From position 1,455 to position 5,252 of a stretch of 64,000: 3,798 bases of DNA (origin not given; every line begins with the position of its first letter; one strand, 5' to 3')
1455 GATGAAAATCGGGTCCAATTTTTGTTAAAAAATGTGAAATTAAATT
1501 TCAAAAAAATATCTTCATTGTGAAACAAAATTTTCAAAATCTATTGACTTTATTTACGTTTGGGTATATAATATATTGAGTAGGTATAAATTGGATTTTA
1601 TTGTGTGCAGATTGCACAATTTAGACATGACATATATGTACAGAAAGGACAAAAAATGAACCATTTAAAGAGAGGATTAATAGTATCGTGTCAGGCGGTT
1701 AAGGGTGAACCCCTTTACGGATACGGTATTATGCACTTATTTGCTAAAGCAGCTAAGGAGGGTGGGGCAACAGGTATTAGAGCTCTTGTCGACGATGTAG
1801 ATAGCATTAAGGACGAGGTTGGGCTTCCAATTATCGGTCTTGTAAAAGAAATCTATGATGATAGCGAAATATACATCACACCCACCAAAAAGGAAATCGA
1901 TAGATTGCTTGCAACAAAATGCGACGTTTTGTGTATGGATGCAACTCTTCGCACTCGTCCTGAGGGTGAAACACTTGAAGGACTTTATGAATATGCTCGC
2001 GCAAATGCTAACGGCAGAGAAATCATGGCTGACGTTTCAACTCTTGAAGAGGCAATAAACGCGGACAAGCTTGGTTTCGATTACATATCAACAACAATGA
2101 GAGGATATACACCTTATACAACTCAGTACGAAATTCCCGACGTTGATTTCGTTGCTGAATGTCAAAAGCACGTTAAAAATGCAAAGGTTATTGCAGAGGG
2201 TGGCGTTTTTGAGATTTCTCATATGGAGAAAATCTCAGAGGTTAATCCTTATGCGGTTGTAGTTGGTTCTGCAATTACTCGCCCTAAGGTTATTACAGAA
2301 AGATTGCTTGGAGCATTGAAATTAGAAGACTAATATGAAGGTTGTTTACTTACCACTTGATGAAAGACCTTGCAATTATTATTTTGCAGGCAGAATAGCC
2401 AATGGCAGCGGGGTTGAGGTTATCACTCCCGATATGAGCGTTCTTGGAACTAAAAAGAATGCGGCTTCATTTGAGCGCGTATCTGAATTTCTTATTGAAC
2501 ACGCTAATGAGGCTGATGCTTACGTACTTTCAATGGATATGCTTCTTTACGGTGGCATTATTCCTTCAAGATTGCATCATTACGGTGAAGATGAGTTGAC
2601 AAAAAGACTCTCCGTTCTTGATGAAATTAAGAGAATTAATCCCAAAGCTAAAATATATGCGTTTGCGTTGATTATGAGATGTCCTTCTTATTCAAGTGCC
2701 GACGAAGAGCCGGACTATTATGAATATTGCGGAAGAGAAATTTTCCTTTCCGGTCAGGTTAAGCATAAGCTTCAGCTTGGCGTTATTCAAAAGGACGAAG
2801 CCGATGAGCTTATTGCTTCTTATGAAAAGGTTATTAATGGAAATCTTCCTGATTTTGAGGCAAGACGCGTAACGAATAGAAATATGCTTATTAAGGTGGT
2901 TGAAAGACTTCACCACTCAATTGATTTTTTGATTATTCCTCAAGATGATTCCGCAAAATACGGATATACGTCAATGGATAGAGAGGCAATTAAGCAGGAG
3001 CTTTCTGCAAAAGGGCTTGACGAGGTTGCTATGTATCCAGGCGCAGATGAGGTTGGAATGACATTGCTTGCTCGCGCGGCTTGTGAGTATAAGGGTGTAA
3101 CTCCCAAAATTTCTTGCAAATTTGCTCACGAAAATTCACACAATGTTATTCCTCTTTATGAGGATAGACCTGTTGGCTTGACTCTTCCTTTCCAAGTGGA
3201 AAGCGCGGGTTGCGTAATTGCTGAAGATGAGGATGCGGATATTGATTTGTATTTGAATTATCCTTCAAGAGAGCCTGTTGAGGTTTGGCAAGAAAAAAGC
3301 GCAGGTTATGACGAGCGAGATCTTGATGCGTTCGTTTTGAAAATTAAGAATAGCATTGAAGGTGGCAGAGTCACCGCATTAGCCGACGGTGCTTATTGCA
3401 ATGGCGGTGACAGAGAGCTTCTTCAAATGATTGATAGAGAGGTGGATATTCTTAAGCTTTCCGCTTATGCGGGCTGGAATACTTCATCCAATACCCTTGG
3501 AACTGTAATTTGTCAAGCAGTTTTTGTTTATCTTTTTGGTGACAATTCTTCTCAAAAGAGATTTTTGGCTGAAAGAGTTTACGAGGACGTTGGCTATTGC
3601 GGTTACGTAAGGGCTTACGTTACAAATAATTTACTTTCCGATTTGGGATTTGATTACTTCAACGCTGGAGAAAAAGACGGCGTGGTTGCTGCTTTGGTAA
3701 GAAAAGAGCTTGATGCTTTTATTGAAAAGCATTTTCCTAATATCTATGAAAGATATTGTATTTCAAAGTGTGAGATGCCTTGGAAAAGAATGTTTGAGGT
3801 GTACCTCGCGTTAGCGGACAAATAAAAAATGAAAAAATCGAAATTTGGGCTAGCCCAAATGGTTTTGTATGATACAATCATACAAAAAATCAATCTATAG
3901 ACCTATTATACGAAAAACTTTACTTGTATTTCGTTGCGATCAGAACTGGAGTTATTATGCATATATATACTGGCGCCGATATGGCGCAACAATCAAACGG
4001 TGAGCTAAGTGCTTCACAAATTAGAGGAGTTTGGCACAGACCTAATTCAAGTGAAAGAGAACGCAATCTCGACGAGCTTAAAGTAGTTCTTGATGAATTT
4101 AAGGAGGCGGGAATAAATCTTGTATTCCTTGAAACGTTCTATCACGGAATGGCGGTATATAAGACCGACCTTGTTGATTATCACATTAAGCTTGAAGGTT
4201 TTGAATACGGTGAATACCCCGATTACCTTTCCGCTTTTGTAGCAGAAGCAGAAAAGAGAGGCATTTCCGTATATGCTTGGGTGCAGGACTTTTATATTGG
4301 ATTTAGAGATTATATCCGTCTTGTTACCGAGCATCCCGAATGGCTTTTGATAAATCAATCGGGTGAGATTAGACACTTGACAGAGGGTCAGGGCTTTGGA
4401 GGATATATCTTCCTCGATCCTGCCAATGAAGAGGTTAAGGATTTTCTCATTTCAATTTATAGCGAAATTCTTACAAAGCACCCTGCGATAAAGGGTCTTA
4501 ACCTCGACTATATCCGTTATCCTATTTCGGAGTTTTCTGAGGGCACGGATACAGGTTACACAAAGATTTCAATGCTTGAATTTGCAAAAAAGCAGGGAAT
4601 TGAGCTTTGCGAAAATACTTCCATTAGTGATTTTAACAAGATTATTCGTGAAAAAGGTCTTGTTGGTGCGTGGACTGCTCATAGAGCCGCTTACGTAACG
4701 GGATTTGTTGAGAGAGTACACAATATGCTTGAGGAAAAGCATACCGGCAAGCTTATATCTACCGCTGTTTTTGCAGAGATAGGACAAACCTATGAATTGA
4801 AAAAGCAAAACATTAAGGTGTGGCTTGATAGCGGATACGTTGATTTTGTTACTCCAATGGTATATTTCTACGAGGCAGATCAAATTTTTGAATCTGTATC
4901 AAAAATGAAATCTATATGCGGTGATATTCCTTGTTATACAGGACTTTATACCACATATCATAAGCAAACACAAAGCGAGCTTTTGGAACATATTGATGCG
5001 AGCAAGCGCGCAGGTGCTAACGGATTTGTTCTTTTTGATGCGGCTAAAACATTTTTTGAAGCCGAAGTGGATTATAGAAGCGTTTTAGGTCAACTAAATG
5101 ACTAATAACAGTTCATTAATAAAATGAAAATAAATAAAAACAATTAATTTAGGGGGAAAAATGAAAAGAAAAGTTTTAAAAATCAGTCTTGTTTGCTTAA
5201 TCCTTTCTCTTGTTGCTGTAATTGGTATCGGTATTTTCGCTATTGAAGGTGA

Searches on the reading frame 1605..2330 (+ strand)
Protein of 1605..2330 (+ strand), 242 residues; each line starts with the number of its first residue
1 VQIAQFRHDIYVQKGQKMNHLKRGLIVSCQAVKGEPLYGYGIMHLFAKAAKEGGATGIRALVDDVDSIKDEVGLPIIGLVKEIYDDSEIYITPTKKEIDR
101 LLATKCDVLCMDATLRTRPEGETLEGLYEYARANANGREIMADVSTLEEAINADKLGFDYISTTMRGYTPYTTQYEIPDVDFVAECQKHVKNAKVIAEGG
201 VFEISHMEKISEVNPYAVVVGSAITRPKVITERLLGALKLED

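Call 10: search_protein_families(library=pfam, proteins=[window:1605-2330:+], max_evalue=0.001)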
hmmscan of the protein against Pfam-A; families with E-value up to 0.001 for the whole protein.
window:1605-2330:+ (242 aa): 2 families
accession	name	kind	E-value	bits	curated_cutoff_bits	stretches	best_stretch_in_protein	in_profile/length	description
PF04131.20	NanE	-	5.8e-47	159.8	27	1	44-238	2-190/192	Putative N-acetylmannosamine-6-phosphate epimerase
PF00218.27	IGPS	-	0.00055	19.6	27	1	122-227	145-244/254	Indole-3-glycerol phosphate synthase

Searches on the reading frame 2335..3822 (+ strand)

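Call 10: search_protein_families(library=pfam, proteins=[window:2335-3822:+], max_evalue=0.001)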
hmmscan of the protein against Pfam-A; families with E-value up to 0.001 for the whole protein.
window:2335-3822:+ (496 aa): 1 family
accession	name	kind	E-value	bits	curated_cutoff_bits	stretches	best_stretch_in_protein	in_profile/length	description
PF13552.11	DUF4127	-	5.3e-147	490.8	27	1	3-491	1-488/489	Protein of unknown function (DUF4127)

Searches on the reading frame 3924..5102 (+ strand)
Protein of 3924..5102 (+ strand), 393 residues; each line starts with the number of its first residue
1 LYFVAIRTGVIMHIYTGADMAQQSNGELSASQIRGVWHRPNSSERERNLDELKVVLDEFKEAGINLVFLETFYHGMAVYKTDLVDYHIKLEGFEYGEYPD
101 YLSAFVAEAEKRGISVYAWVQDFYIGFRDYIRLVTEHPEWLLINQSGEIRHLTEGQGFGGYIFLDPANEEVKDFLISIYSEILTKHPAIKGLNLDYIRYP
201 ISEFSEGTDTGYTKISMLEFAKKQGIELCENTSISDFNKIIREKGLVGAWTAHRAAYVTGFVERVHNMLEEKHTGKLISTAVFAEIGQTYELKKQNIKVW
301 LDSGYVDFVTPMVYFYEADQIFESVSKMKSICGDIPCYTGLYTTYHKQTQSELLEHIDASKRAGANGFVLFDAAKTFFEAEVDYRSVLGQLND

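Call 10: search_protein_families(library=pfam, proteins=[window:3924-5102:+], max_evalue=0.001)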
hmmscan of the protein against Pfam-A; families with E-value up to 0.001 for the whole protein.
window:3924-5102:+ (393 aa): 4 families
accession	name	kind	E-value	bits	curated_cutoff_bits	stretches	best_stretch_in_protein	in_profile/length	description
PF02638.21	GHL10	-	1.6e-21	77.2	27.9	1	32-324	1-271/311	Glycosyl hydrolase-like 10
PF13200.12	DUF4015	-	3e-12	46.7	27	1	101-314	62-226/313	Putative glycosyl hydrolase domain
PF14871.12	GHL6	-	9.8e-09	36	35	1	55-184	5-121/132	Hypothetical glycosyl hydrolase 6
PF02065.24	Melibiase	-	2.3e-06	27.3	27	1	48-195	56-190/347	Melibiase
